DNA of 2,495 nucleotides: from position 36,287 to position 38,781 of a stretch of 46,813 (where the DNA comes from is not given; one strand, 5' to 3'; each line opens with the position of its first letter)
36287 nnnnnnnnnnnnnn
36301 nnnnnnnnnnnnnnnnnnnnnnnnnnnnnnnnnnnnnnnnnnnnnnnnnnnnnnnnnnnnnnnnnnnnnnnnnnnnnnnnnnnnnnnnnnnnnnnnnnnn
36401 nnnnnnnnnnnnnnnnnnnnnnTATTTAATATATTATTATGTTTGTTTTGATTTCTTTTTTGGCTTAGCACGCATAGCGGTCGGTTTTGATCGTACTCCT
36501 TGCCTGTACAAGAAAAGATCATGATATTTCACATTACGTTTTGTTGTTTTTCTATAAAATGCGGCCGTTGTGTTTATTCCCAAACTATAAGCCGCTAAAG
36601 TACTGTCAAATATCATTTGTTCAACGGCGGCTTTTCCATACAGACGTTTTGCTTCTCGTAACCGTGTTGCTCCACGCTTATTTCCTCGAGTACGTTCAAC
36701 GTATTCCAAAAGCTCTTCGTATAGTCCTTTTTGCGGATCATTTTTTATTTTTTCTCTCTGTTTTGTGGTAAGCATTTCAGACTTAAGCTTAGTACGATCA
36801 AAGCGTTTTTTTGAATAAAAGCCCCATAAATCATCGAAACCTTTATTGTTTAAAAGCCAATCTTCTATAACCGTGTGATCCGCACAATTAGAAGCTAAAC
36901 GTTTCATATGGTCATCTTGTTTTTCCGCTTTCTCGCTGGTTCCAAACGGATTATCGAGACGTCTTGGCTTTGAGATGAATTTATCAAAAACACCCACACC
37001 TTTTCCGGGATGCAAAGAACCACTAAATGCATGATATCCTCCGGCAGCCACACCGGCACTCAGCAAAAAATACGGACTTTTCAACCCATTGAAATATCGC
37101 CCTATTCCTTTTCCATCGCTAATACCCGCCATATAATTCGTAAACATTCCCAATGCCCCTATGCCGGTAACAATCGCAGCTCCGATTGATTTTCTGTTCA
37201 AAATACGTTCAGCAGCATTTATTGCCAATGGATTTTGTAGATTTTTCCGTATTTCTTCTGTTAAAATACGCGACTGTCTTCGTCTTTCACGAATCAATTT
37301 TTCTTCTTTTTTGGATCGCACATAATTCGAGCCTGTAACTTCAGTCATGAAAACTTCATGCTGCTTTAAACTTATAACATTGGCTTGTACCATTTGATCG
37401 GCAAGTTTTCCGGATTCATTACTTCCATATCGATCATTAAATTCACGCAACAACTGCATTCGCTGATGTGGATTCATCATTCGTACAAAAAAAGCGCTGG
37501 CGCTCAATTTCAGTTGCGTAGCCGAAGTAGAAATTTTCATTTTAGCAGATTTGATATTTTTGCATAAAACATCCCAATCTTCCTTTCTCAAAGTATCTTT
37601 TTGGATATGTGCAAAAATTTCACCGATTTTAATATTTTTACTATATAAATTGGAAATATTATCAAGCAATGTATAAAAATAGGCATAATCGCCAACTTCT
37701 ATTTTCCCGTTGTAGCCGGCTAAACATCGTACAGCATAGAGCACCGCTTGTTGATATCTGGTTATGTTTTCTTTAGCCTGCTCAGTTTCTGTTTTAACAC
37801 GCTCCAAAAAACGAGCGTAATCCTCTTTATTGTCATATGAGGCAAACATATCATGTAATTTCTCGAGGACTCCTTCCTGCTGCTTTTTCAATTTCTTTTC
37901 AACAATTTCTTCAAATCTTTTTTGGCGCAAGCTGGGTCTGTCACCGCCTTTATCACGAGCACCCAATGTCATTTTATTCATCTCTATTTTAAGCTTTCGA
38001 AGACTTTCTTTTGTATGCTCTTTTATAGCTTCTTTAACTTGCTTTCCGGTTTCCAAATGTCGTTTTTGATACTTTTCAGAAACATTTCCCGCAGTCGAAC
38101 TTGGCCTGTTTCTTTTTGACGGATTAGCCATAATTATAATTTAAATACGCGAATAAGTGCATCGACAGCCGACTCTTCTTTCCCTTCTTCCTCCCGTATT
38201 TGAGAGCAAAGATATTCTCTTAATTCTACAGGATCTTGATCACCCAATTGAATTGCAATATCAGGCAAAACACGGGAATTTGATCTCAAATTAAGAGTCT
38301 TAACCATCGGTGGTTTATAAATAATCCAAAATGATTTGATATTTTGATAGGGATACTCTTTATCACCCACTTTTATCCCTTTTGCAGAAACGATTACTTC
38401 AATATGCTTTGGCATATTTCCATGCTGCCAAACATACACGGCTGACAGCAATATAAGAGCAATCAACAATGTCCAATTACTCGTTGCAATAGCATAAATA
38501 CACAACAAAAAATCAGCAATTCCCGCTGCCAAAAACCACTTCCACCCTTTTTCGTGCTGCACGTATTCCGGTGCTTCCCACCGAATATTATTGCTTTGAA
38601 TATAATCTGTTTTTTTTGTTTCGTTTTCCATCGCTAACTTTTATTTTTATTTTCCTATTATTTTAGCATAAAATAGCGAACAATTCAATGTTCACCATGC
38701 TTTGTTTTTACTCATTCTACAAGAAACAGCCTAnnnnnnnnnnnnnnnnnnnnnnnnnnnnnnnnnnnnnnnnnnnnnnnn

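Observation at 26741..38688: Six-gene ORFan operon encoding a membrane-associated assembly with no recognisable enzyme or NTPase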

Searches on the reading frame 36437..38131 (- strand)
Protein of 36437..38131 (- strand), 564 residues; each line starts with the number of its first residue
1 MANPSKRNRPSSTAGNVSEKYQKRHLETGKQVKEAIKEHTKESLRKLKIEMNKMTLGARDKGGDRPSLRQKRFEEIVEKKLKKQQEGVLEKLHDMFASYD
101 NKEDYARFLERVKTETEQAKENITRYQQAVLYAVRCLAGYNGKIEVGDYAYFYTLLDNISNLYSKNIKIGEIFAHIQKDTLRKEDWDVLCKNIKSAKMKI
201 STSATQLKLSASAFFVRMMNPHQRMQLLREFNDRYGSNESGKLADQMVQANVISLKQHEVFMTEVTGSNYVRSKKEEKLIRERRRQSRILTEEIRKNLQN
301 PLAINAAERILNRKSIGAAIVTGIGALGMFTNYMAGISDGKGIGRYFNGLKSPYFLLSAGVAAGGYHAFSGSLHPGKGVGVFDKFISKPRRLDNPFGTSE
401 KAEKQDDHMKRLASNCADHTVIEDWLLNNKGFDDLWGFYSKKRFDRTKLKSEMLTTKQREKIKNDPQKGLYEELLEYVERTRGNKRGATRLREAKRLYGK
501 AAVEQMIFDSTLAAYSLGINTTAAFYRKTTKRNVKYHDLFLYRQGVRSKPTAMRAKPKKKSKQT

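Call 3: search_protein_families(library=pfam, proteins=[window:36437-38131:-], max_evalue=1)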
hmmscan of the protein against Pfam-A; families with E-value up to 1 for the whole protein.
window:36437-38131:- (564 aa): 1 family
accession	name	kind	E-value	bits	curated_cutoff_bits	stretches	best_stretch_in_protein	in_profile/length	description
PF10366.15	Vps39_1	-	0.021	15.6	22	1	414-480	24-91/108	Vacuolar sorting protein 39 domain 1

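Call 4: search_protein_families(library=ncbifam, proteins=[window:36437-38131:-], max_evalue=1)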
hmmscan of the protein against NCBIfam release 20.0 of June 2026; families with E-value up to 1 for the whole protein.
window:36437-38131:- (564 aa): 1 family
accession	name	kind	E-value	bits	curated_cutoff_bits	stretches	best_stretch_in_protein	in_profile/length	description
NF045890.1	conj_pls20_p028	equivalog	0.94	8.3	150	0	204-295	96-185/377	pLS20_p028 family conjugation system transmembrane protein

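Call 8: search_protein_families(library=phrogs, proteins=[window:36437-38131:-], max_evalue=0.1)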
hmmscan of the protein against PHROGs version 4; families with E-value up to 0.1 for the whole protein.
window:36437-38131:- (564 aa): 0 families

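Call 9: search_protein_families(library=padloc, proteins=[window:36437-38131:-], max_evalue=0.1)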
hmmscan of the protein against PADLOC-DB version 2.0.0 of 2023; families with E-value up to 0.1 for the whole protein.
window:36437-38131:- (564 aa): 0 families

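Call 47: search_solved_structures(query=A4, max_evalue=10, show_alignments=1)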
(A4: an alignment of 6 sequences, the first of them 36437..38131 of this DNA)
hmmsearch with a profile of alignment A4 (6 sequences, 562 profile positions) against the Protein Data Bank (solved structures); distinct sequences matched with E-value up to 10: 2.
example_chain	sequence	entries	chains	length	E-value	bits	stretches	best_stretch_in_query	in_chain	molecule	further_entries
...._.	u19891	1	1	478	0.59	11.8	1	155-212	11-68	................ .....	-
4uos_A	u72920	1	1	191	1.7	10.2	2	29-134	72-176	DESIGNED HELICAL BUNDLE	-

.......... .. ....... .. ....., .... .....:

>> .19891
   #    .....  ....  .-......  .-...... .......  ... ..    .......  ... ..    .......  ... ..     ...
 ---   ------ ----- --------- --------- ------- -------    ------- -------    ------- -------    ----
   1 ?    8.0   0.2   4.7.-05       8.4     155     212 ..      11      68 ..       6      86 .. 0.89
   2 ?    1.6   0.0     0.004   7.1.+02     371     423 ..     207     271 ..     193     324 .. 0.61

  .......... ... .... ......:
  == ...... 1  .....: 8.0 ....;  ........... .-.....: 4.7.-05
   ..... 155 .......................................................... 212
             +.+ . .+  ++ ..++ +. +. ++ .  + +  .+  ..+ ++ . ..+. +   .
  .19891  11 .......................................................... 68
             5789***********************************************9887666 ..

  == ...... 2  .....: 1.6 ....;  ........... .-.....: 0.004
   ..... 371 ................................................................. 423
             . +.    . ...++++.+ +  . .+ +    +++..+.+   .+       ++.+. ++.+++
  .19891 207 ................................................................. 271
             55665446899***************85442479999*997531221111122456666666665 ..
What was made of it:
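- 36437..38131 (-): g2, 564 aa. Basic helical N-terminal ~310 aa, a Gly-rich TM hairpin (residues ~314-372, nt 37016-37192) and a ~190-aa C-terminal domain. Fast-evolving. The PDB profile search found nothing (call 47).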

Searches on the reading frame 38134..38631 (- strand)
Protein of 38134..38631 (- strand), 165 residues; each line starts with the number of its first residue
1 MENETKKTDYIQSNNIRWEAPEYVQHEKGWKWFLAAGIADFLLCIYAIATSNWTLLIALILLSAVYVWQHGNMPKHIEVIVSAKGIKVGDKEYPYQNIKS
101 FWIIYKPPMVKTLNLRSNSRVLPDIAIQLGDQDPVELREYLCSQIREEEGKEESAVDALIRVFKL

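Call 3: search_protein_families(library=pfam, proteins=[window:38134-38631:-], max_evalue=1)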
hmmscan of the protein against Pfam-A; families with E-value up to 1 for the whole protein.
window:38134-38631:- (165 aa): 3 families
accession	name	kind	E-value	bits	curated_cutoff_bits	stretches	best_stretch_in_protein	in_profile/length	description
PF19744.4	DUF6232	-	0.0012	19.7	27.4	1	79-109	1-31/117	Family of unknown function (DUF6232)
PF13567.11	DUF4131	-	0.041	14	31.6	1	30-76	5-55/165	Domain of unknown function (DUF4131)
PF11292.14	DUF3093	-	0.13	13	23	1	30-101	10-80/140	Protein of unknown function (DUF3093)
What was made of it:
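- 38134..38631 (-): g1, 165 aa. N-terminal W-E-A-P-E-Y motif, TM hairpin (residues 30-68, nt 38428-38544), then a ~95-aa soluble domain. It is the best-conserved small member of the block. Only sub-threshold Pfam hits (DUF6232, E 0.0012; call 3).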

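Call 4: search_protein_families(library=ncbifam, proteins=[window:38134-38631:-], max_evalue=1)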
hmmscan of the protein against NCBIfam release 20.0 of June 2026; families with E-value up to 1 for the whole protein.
window:38134-38631:- (165 aa): 1 family
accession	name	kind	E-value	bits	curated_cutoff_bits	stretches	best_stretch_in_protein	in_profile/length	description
NF040911.1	KGW_Acineto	subfamily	0.075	12.8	35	1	27-35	14-22/38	KGW motif small protein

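Call 8: search_protein_families(library=phrogs, proteins=[window:38134-38631:-], max_evalue=0.1)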
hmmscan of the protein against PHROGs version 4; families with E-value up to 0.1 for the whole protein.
window:38134-38631:- (165 aa): 0 families

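Call 9: search_protein_families(library=padloc, proteins=[window:38134-38631:-], max_evalue=0.1)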
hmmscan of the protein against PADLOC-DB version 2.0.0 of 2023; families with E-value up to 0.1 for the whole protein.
window:38134-38631:- (165 aa): 0 families

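Call 102: search_solved_structures(query=A3, max_evalue=5, show_alignments=1)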
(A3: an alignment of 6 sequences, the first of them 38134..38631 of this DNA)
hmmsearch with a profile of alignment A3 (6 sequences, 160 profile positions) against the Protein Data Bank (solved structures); distinct sequences matched with E-value up to 5: 3.
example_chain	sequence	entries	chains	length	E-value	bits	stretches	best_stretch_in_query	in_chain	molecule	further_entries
2fjc_A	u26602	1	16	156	0.29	14.1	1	121-157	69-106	Antigen TpF1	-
7cz9_A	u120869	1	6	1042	1.9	11.4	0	10-61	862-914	Efflux pump membrane transporter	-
8zxs_A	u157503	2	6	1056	2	11.4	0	10-61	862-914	Efflux pump membrane transporter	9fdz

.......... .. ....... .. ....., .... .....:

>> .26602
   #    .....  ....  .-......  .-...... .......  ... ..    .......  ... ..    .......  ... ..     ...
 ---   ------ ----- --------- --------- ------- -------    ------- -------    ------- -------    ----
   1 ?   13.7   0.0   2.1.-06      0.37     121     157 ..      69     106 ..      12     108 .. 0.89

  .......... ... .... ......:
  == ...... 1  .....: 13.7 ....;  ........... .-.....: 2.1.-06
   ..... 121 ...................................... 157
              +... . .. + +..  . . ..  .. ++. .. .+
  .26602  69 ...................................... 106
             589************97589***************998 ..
